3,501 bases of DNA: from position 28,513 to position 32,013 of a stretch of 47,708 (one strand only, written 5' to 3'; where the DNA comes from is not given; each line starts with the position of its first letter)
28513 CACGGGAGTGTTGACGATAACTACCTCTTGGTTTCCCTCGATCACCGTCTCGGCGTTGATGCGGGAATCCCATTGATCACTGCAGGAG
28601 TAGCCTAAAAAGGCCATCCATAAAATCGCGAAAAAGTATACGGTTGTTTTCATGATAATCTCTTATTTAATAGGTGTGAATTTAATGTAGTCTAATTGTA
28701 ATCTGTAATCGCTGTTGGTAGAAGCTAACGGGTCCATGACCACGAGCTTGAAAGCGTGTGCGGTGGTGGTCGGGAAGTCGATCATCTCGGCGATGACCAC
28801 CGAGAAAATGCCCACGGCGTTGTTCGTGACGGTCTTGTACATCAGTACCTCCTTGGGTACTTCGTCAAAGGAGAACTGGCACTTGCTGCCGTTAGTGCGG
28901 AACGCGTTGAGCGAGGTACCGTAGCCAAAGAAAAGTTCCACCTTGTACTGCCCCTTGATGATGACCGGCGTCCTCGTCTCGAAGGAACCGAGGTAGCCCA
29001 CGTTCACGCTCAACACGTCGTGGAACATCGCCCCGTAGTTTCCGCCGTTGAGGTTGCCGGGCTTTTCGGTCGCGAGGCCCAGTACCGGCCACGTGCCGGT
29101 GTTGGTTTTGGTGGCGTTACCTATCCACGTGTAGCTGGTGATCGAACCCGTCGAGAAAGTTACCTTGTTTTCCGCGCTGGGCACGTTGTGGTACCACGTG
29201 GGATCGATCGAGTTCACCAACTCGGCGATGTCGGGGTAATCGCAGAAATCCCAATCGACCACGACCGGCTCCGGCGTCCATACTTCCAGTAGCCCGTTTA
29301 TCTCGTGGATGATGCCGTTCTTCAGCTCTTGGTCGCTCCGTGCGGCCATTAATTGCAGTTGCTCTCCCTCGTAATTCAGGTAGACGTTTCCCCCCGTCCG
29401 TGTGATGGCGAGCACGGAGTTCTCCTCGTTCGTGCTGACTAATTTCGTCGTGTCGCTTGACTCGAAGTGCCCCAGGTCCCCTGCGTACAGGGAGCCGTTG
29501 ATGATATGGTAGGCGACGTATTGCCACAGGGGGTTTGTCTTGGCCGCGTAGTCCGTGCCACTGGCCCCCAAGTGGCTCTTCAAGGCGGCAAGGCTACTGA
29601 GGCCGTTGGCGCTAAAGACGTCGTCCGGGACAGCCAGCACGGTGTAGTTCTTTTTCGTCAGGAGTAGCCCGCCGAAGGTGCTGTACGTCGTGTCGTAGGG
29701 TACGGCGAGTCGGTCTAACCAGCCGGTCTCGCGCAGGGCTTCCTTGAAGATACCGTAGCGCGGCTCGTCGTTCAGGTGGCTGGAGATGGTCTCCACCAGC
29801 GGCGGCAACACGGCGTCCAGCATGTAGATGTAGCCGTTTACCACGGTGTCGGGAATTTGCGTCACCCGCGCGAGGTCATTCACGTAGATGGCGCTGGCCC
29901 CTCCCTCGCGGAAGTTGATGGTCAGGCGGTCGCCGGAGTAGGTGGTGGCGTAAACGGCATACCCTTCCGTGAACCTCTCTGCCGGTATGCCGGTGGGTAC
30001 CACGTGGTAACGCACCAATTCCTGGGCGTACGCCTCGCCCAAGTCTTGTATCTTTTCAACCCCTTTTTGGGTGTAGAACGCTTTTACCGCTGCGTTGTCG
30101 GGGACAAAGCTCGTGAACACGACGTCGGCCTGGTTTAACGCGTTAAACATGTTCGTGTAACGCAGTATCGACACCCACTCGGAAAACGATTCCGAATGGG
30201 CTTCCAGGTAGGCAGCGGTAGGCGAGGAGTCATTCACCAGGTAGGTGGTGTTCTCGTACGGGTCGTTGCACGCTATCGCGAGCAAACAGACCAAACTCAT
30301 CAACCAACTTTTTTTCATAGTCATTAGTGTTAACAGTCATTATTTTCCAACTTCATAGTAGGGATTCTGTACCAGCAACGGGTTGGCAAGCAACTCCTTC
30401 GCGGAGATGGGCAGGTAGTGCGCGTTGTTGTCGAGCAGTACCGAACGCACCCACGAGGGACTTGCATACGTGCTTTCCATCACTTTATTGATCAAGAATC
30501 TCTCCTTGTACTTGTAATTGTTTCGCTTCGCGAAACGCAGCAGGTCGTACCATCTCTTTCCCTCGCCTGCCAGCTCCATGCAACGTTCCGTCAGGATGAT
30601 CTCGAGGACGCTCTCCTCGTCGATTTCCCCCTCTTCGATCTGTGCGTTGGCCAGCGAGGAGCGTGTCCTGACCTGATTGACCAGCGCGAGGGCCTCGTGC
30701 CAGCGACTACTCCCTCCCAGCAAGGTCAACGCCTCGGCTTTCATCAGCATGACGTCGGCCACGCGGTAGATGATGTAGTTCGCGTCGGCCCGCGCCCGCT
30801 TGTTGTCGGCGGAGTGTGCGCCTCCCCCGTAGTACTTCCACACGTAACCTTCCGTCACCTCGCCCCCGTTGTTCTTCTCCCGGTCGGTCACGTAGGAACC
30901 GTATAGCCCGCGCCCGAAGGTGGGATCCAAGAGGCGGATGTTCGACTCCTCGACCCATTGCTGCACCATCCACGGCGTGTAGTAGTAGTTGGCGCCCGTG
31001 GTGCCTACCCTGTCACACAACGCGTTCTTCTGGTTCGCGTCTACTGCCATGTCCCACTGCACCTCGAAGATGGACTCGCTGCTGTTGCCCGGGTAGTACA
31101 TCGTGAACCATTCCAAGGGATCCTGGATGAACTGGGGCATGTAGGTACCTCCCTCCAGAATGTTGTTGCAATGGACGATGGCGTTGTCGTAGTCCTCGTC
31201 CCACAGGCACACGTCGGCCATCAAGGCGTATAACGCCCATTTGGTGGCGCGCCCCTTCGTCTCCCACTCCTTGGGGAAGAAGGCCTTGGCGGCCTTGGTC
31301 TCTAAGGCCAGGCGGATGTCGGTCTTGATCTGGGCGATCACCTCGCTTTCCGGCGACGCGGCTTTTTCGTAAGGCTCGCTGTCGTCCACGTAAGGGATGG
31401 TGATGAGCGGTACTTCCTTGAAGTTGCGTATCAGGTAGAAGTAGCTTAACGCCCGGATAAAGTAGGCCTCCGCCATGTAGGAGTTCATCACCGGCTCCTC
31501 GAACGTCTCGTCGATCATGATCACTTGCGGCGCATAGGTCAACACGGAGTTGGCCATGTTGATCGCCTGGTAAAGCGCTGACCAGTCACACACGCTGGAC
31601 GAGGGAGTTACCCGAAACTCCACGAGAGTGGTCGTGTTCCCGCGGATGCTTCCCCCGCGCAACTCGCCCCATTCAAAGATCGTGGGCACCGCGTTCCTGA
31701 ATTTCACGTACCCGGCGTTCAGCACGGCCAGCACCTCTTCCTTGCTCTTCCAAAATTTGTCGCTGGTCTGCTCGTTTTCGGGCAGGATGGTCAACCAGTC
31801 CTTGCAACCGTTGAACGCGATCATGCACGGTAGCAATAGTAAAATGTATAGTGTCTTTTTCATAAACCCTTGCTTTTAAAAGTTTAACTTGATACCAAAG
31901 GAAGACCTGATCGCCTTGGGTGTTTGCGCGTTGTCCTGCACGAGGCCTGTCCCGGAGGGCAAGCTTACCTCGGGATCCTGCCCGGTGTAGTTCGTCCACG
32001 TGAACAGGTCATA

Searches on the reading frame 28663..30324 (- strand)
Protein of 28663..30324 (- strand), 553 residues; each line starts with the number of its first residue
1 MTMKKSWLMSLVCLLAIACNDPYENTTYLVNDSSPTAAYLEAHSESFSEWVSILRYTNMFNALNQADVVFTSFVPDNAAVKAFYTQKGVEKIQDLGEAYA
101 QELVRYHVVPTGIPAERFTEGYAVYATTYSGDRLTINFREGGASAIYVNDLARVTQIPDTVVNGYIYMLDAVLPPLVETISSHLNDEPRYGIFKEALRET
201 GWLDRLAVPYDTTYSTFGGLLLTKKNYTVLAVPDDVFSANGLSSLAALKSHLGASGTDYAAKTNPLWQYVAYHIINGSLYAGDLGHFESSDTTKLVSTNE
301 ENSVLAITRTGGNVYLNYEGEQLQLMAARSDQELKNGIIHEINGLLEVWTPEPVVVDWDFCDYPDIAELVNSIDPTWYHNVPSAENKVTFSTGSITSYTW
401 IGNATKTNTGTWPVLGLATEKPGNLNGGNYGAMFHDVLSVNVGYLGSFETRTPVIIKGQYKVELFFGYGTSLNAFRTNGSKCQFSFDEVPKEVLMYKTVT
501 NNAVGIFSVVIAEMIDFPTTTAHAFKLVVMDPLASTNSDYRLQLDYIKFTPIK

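Call 50: search_protein_families(library=pfam, proteins=[window:28663-30324:-], max_evalue=0.00001)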
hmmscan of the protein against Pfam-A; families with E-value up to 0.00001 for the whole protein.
window:28663-30324:- (553 aa): 2 families
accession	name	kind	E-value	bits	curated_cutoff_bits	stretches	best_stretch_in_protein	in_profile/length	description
PF02469.27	Fasciclin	-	1.4e-25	90.3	22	2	46-174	2-122/123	Fasciclin domain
PF17133.9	DUF5108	-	7.6e-25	88.3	27.4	1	407-552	66-226/226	Domain of unknown function (DUF5108)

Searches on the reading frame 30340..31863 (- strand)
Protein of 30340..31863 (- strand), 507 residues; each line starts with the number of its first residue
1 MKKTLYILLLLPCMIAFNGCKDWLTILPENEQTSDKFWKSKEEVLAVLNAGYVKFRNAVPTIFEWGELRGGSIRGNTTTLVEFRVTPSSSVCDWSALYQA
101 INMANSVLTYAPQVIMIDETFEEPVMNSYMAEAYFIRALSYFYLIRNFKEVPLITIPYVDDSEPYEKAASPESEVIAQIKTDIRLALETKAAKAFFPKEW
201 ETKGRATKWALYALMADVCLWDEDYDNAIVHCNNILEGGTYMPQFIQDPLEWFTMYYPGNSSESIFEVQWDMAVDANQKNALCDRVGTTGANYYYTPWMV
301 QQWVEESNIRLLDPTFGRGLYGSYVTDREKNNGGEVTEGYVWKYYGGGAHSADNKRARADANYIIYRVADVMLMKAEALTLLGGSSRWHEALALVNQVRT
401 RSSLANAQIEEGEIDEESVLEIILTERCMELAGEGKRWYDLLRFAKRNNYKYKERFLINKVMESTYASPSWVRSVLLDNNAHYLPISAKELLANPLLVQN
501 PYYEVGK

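Call 50: search_protein_families(library=pfam, proteins=[window:30340-31863:-], max_evalue=0.00001)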
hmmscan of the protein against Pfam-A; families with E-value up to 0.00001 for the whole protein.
window:30340-31863:- (507 aa): 2 families
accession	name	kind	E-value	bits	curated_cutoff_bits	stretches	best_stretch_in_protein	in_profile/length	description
PF07980.17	SusD_RagB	-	4.6e-30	105.7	23.1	1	317-503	111-297/297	SusD family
PF14322.12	SusD-like_3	-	1.1e-16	62.1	27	1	88-220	72-191/191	Starch-binding associating with outer membrane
